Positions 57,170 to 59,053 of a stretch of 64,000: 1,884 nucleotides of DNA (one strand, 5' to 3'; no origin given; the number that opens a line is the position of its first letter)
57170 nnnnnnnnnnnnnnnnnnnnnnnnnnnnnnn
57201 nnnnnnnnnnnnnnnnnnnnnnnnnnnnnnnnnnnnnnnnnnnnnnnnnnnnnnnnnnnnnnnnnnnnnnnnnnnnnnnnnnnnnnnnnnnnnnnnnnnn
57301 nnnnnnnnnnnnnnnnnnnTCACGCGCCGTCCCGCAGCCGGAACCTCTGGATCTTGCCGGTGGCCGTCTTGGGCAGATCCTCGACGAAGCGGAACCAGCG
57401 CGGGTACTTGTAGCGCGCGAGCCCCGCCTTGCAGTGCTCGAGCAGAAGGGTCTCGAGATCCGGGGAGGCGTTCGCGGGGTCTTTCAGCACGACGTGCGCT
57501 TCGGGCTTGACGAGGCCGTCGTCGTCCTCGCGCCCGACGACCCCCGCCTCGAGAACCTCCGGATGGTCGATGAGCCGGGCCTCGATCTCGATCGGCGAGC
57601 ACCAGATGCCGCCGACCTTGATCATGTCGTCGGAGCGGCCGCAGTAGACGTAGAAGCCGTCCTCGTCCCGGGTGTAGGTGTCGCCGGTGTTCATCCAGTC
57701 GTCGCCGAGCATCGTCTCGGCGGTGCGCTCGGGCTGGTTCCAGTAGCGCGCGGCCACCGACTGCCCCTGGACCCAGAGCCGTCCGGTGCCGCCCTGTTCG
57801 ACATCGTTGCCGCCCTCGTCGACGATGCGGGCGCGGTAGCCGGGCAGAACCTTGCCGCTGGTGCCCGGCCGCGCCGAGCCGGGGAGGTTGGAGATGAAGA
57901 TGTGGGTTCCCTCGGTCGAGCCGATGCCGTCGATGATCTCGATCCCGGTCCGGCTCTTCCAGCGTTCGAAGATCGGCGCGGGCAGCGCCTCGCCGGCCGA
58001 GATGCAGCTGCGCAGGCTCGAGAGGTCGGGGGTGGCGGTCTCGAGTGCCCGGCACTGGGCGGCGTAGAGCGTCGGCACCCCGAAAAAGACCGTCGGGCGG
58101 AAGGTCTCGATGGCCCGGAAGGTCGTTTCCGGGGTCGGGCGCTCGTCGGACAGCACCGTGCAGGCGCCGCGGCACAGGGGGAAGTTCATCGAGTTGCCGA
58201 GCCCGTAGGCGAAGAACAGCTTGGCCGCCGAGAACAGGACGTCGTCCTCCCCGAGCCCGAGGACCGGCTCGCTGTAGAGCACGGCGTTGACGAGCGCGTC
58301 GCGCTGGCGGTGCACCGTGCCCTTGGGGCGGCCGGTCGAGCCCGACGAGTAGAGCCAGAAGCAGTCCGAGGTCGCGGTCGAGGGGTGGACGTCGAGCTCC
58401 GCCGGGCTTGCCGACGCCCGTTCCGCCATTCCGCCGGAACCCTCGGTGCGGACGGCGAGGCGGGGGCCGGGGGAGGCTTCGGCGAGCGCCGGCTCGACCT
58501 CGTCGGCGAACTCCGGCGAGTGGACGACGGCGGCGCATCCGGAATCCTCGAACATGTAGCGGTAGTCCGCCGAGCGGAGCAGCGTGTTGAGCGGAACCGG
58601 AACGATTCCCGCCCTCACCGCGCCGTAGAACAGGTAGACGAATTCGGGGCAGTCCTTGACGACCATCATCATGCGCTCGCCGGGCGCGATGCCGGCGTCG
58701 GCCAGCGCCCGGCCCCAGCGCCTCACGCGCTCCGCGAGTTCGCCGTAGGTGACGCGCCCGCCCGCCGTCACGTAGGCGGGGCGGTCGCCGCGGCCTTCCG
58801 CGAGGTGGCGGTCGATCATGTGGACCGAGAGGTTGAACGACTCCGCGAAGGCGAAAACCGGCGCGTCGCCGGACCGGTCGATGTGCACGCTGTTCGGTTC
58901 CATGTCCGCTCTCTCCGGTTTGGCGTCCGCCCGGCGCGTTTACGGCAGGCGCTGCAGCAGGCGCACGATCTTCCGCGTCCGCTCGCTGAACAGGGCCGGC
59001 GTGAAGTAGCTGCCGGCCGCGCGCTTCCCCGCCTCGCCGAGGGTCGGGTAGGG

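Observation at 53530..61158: Seven-gene translationally coupled operon (DedA, FAD disulfide oxidoreductase, aryl-CoA ligase, amidase, methylisocitrate-lyase-like, glutaredoxin-domain, VOC) with no obvious known pathway.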

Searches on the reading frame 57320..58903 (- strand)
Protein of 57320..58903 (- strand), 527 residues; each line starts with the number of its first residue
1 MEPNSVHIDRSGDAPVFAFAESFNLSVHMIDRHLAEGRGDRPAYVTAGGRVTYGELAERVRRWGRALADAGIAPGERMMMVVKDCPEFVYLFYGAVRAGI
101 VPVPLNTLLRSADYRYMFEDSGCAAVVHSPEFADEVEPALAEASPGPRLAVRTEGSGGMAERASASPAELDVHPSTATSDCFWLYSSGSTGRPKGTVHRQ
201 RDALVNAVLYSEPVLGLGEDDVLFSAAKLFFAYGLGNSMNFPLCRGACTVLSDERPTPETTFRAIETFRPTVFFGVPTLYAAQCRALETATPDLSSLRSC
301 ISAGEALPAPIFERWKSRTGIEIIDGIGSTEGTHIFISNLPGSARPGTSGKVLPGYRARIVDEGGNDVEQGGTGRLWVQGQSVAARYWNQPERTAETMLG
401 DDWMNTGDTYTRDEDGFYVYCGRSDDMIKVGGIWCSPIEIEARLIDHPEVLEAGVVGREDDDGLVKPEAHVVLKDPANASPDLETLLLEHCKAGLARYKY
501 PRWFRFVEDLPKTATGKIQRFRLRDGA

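Call 4: search_protein_families(library=pfam, proteins=[window:57320-58903:-], max_evalue=0.01)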
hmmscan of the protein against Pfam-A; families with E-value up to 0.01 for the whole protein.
window:57320-58903:- (527 aa): 2 families
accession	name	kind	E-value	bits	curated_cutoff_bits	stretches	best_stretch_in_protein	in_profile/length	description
PF00501.34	AMP-binding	-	5.8e-79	266.1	29.9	1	35-388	5-384/384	AMP-binding enzyme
PF13193.12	AMP-binding_C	-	1.2e-15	58.6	24.5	1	439-517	1-76/76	AMP-binding enzyme C-terminal domain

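Call 5: search_protein_families(library=ncbifam, proteins=[window:57320-58903:-], max_evalue=0.01)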
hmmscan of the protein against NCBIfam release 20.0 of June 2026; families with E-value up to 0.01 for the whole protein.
window:57320-58903:- (527 aa): 104 families (the best 25 are shown)
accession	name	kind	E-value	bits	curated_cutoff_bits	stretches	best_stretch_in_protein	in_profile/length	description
TIGR02262.1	benz_CoA_lig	subfamily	9.2e-179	595.4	375.25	1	21-525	1-507/508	benzoate-CoA ligase family protein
NF053567.1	HBDA_AROS1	equivalog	9.1e-115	384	1000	1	22-525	11-517/523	3-hydroxybenzoate--CoA ligase HbdA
NF004837.0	PRK06187.1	subfamily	2.2e-100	336.4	476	1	23-525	6-520/531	long-chain-fatty-acid--CoA ligase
NF004716.0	PRK06060.1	equivalog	1.3e-78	264.9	1228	1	25-525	6-488/705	p-hydroxybenzoic acid--AMP ligase FadD22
NF004114.0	PRK05605.1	equivalog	2.9e-78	263.6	766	2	172-525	215-567/575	long-chain-fatty-acid--CoA ligase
NF005702.0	PRK07514.1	subfamily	8.9e-77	258.5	558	1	43-525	22-498/506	malonyl-CoA synthase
NF047394.1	AcylCoAsynMbcS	equivalog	4.5e-75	253.2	850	1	50-525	41-518/525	acyl-CoA synthetase MbcS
NF005307.0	PRK06839.1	equivalog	1.4e-74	251.5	748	1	38-523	15-489/496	o-succinylbenzoate--CoA ligase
NF006182.0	PRK08316.1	subfamily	1.5e-74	251.4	663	1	32-525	18-515/523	fatty acyl-CoA synthetase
NF009233.0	PRK12583.1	subfamily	2.2e-72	244.2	832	2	184-525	207-548/558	fatty acid CoA ligase family protein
NF004808.0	PRK06155.1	equivalog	3.7e-72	243.3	722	1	33-525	29-520/542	ATP-dependent acyl-CoA ligase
NF006181.0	PRK08314.1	subfamily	5.7e-72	242.7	705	2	171-523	195-550/563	long-chain-fatty-acid--CoA ligase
NF003313.0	PRK04319.1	equivalog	2.9e-69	233.8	729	1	21-522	41-556/574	acetate--CoA ligase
NF004822.0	PRK06178.1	equivalog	6.4e-66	223.1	782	2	179-524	214-564/571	acyl-CoA synthetase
NF005858.0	PRK07787.1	subfamily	3.4e-65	220.3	575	1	66-524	38-469/471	acyl-CoA synthetase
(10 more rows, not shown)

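Call 34: search_solved_structures(query=window:57320-58903:-, max_evalue=1e-20)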
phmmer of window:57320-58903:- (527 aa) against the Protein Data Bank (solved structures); distinct sequences matched with E-value up to 1e-20: 143 (the best 60 are shown).
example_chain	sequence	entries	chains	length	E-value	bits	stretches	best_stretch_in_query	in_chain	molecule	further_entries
2v7b_A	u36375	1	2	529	7.6e-132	444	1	21-525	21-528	BENZOATE-COENZYME A LIGASE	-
4eat_A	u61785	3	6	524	7.6e-124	417.6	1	19-526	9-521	Benzoate-coenzyme A ligase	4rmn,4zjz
4rm3_A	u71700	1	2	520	9.7e-124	417.3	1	21-526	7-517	Benzoate-coenzyme A ligase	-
4rlf_A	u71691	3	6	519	1e-123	417.2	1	21-526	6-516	Benzoate-coenzyme A ligase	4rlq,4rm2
6m2o_A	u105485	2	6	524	1.2e-121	410.3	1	19-526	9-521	Benzoate-coenzyme A ligase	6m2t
6m2u_A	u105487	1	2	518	1.7e-121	409.9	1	21-526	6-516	Benzoate-coenzyme A ligase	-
4wv3_A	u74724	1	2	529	2.7e-117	396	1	26-526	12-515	Anthranilate-CoA ligase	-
5oe3_A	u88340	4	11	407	1.3e-64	222.1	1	72-425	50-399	Anthranilate--CoA ligase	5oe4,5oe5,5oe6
8weu_A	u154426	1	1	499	1.9e-56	195.2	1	47-524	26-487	Fatty-acyl-CoA synthase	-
8wev_A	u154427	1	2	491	2e-56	195.1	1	47-524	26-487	Feruloyl-CoA Synthetase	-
6mfy_A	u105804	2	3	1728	4.9e-56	193.8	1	35-523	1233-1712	Linear gramicidin synthase subunit A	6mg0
9be3_A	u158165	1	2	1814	6.1e-56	193.5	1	35-523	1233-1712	Linear gramicidin synthase subunit A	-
6mfz_A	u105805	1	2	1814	6.1e-56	193.5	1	35-523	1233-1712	Linear gramicidin synthase subunit A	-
9be4_A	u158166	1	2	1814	6.1e-56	193.5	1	35-523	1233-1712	Linear gramicidin synthase subunit A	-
9meh_A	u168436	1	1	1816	6.1e-56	193.5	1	35-523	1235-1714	Linear gramicidin synthase subunit A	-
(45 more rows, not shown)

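Call 88: search_dna_similar(query=window:57320-58903:-, collection=plasmids, mode=protein, max_rows=12, max_evalue=1e-100)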
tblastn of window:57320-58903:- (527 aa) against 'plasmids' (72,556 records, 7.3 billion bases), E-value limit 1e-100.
Records with a match: 38; places in all: 38; records where one place covers at least 80% of the query: 38.
Best place of each record, by identity: <60% 38.
By first word of the organism name: Rhizobium 14; Mycetohabitans 9; Thermus 7; Agrobacterium 4; Pseudosulfitobacter 1; Sinorhizobium 1; Chroococcidiopsis 1; Nitratireductor 1.
By predicted mobility (MOB-suite, as given by PLSDB): non-mobilizable 24; conjugative 14.
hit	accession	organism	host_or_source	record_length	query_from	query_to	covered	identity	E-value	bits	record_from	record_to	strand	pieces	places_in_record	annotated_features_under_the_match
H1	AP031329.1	Thermus thermophilus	-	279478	21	525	96%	47.0%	3e-128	419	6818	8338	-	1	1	benzoate-CoA ligase family protein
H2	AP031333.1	Thermus thermophilus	-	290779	21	525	96%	47.0%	3e-128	419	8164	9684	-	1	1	benzoate-CoA ligase family protein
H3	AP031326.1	Thermus thermophilus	-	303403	21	525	96%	47.0%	3e-128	419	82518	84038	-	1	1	benzoate-CoA ligase family protein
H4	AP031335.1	Thermus thermophilus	-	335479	21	525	96%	47.0%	3e-128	419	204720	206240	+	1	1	benzoate-CoA ligase family protein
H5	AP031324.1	Thermus thermophilus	-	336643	21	525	96%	47.0%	3e-128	419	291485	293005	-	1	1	benzoate-CoA ligase family protein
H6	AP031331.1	Thermus thermophilus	-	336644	21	525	96%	47.0%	3e-128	419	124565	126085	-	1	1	benzoate-CoA ligase family protein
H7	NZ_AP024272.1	Thermus thermophilus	-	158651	16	525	97%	46.2%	2e-128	420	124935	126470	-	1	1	benzoate-CoA ligase family protein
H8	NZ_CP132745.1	Mycetohabitans endofungorum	-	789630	22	524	95%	45.4%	6e-123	404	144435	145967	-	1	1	benzoate-CoA ligase family protein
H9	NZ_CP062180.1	Mycetohabitans endofungorum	Rhizopus microsporus,bacterial ...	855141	22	524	95%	45.4%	6e-122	401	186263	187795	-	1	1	benzoate-CoA ligase family protein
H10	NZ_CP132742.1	Mycetohabitans endofungorum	Rhizopus microsporus,culture isolated ...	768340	22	524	95%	45.4%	2e-121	400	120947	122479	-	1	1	benzoate-CoA ligase family protein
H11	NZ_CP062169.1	Mycetohabitans endofungorum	Rhizopus microsporus,bacterial ...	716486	22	524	95%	45.2%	2e-121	400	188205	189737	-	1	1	benzoate-CoA ligase family protein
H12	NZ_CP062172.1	Mycetohabitans rhizoxinica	Rhizopus microsporus,bacterial ...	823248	22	524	95%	45.0%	6e-121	398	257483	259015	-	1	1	benzoate-CoA ligase family protein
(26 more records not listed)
